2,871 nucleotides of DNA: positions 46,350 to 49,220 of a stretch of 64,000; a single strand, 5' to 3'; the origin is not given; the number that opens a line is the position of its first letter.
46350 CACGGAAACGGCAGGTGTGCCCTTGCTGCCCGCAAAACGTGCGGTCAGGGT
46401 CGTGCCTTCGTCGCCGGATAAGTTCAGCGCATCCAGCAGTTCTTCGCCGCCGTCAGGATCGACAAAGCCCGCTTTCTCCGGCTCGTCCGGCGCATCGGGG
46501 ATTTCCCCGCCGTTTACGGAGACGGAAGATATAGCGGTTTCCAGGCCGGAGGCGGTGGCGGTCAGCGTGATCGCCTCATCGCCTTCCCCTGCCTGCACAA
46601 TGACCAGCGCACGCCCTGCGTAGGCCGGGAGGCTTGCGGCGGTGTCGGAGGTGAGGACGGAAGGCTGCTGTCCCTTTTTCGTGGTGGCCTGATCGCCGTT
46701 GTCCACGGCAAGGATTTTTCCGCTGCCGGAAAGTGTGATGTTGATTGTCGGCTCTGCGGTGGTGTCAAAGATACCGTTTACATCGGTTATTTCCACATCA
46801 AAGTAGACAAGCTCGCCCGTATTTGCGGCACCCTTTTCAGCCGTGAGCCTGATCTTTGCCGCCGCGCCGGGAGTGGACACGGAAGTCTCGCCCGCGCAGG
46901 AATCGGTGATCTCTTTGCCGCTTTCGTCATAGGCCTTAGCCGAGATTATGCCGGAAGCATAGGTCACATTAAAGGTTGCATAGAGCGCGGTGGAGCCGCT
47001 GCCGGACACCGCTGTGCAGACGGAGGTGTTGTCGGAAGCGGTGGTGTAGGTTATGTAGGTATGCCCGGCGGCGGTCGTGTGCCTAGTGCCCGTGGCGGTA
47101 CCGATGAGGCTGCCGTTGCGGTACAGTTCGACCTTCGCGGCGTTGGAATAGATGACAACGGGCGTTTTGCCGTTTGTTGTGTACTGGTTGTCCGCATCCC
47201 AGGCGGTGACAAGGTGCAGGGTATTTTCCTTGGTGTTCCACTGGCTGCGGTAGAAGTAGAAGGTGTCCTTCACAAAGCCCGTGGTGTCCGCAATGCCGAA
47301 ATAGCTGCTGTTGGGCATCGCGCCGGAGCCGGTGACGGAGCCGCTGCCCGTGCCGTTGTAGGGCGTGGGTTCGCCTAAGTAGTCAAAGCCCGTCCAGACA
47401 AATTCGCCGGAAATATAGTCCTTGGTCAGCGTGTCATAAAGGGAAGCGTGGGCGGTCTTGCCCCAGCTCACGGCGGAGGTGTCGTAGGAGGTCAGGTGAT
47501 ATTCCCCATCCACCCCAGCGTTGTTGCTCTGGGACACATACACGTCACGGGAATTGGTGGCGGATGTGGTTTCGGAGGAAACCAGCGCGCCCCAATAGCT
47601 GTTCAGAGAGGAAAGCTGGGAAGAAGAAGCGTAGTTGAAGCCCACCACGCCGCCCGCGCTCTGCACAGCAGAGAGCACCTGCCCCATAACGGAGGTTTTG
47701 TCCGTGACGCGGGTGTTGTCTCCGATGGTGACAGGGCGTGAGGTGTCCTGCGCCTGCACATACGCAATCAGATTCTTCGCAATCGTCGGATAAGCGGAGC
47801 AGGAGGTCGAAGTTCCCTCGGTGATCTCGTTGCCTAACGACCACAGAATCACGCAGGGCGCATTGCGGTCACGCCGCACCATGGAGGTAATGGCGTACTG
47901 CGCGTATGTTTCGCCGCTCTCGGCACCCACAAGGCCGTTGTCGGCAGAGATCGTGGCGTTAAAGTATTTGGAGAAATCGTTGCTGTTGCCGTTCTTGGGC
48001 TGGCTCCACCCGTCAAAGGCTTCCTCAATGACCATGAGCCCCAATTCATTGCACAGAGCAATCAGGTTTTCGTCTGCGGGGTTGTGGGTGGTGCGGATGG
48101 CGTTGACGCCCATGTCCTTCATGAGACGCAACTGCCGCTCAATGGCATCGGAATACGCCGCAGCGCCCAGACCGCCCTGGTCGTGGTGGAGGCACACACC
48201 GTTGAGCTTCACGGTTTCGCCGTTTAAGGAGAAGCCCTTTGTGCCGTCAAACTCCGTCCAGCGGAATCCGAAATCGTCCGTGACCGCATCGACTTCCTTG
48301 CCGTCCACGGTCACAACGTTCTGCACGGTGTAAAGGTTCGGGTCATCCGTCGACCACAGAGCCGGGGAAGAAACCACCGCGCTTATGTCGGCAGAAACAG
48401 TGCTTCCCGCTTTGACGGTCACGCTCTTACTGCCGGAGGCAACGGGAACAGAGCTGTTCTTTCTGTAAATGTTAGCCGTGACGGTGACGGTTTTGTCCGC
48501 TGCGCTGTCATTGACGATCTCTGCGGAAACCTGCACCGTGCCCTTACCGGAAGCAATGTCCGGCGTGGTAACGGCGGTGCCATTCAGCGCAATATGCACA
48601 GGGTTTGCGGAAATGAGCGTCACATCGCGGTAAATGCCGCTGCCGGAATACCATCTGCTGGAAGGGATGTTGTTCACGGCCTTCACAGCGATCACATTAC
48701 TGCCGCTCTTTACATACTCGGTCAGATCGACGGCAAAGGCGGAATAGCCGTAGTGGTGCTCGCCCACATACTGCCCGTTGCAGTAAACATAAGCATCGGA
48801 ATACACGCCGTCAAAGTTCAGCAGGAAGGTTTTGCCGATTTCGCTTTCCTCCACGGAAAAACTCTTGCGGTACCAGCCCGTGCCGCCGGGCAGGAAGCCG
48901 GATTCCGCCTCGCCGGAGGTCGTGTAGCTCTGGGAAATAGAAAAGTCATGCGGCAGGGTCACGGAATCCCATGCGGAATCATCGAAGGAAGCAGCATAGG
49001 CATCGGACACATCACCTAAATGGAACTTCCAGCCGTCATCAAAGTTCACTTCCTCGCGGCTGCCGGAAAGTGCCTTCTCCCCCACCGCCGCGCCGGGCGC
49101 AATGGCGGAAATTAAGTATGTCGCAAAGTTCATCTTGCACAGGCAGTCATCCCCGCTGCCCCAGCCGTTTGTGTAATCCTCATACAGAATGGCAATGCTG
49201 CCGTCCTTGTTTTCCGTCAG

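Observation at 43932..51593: One polypeptide carrying sialidase, beta-galactosidase and beta-N-acetylhexosaminidase catalytic domains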

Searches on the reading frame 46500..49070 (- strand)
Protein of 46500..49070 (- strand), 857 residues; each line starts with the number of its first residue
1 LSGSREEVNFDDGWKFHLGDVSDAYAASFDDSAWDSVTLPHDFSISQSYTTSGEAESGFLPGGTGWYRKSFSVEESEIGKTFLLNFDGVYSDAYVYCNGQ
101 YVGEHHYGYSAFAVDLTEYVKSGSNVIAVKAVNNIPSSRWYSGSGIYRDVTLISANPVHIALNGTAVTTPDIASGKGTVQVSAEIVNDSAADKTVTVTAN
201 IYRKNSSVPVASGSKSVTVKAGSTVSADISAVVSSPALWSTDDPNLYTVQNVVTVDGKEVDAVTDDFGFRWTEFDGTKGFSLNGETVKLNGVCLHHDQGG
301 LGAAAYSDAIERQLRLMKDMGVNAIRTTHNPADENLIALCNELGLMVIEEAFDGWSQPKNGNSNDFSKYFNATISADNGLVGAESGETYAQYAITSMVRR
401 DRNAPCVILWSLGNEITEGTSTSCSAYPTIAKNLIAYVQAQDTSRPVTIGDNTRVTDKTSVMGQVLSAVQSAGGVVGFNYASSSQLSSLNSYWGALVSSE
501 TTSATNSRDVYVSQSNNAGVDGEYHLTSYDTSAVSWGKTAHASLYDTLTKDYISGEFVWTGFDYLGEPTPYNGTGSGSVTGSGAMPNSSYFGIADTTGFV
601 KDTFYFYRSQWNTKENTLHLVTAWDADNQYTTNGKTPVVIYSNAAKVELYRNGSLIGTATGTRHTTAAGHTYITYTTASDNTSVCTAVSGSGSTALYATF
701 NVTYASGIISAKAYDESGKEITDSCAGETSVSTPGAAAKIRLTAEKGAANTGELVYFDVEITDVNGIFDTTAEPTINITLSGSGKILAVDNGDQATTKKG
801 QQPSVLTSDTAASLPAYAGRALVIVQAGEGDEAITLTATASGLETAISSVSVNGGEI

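Call 10: search_solved_structures(query=window:46500-49070:-, show_alignments=1, max_evalue=1e-10)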
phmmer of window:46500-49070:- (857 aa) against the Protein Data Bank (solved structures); distinct sequences matched with E-value up to 1e-10: 121 (the best 60 are shown).
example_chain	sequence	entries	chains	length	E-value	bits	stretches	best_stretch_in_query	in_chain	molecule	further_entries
6qub_A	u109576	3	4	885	4.8e-226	756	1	8-850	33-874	Beta-galactosidase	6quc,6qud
6qub_B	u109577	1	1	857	5.4e-226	755.8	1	8-849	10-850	Beta-galactosidase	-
7nit_A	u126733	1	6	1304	1.8e-225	754.1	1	8-850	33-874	Beta-galactosidase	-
5dmy_A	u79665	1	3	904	3.8e-225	753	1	8-850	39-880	Beta-galactosidase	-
7cwd_A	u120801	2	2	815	8.9e-157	526.9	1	7-846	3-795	beta-glalactosidase | beta-galactosidase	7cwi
4ypj_A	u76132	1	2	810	2.9e-155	521.9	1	6-850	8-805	Beta galactosidase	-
8q2h_A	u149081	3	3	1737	2e-154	519.1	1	6-850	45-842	beta-galactosidase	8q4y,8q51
4cu6_A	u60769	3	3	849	9.2e-147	493.8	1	7-844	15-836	BETA-GALACTOSIDASE | GLYCOSIDE HYDROLASE 2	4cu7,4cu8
4cuc_A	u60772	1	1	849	2.2e-146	492.5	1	7-844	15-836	BETA-GALACTOSIDASE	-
5t98_A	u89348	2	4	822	3e-133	449.1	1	6-852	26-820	Glycoside Hydrolase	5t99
9bey_A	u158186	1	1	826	1.7e-121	410.2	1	4-843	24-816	GH2 beta-galactosidase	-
3gm8_A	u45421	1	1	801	1.5e-107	364.1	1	5-464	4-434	Glycoside hydrolase family 2, candidate beta-glycosidase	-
7rsk_A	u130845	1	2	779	5.7e-102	345.6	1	6-530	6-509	Glycosyl hydrolase family 2, sugar binding domain protein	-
6b6l_A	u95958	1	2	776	6.7e-102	345.4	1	6-530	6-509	Glycosyl hydrolase family 2, sugar binding domain protein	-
5t9a_A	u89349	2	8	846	1.2e-100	341.3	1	8-424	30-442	Glycoside Hydrolase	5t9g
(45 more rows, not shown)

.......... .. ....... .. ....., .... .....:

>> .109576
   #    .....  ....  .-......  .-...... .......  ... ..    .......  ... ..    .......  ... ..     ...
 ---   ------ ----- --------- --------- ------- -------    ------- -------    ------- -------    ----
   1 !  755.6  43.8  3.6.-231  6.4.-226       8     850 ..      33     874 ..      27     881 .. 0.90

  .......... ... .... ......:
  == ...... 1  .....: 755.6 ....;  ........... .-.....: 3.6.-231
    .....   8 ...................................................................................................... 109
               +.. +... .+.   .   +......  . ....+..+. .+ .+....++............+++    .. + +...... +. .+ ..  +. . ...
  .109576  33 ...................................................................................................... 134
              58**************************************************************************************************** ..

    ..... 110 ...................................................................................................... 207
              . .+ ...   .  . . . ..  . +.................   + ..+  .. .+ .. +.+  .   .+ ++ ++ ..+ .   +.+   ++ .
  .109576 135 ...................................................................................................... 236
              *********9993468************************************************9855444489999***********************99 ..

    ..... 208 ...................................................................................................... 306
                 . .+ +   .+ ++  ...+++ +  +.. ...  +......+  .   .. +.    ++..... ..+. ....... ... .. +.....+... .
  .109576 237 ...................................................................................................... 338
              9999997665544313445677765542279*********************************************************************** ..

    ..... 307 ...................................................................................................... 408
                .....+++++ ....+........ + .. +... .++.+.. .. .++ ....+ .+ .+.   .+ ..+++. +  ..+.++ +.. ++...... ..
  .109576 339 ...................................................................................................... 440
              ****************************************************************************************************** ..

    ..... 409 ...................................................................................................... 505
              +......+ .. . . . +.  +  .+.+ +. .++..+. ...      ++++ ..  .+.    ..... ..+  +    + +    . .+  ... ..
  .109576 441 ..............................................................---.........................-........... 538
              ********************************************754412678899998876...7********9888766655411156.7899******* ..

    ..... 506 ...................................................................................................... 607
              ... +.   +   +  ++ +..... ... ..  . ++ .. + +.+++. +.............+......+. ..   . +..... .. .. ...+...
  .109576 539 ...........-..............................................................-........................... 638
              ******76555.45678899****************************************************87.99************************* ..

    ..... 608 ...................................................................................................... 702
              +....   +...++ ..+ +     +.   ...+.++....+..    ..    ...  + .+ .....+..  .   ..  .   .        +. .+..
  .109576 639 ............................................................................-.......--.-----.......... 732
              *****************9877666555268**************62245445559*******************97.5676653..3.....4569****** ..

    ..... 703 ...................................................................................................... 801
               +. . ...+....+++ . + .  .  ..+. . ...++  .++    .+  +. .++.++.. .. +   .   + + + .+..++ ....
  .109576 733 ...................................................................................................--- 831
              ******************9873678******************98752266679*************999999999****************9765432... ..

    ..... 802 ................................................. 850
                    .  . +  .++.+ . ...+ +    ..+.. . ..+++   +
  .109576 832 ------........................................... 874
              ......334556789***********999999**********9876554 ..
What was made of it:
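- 46494..49061 (-): GH2 five-domain beta-galactosidase region, residues 845-1700. Acid/base E1256 (WSLGNE, nt 47826-47828). Putative nucleophile E1341 (SSETTSA, nt 47571-47573). PDB 6qub/5dmy/7nit 5e-226 end to end and BgaA 4cu6 9e-147 (call 10).
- On GH2 beta-galactosidase (BgaA / BbgIII type): End-to-end alignment to 6qub (5e-226) and 4cu6 (9e-147) (call 10). E1256 in WSLGNE is aligned in call 10.
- GH2 aligns end to end with PDB 6qub/5dmy (5e-226) and with BgaA (9e-147) (call 10).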
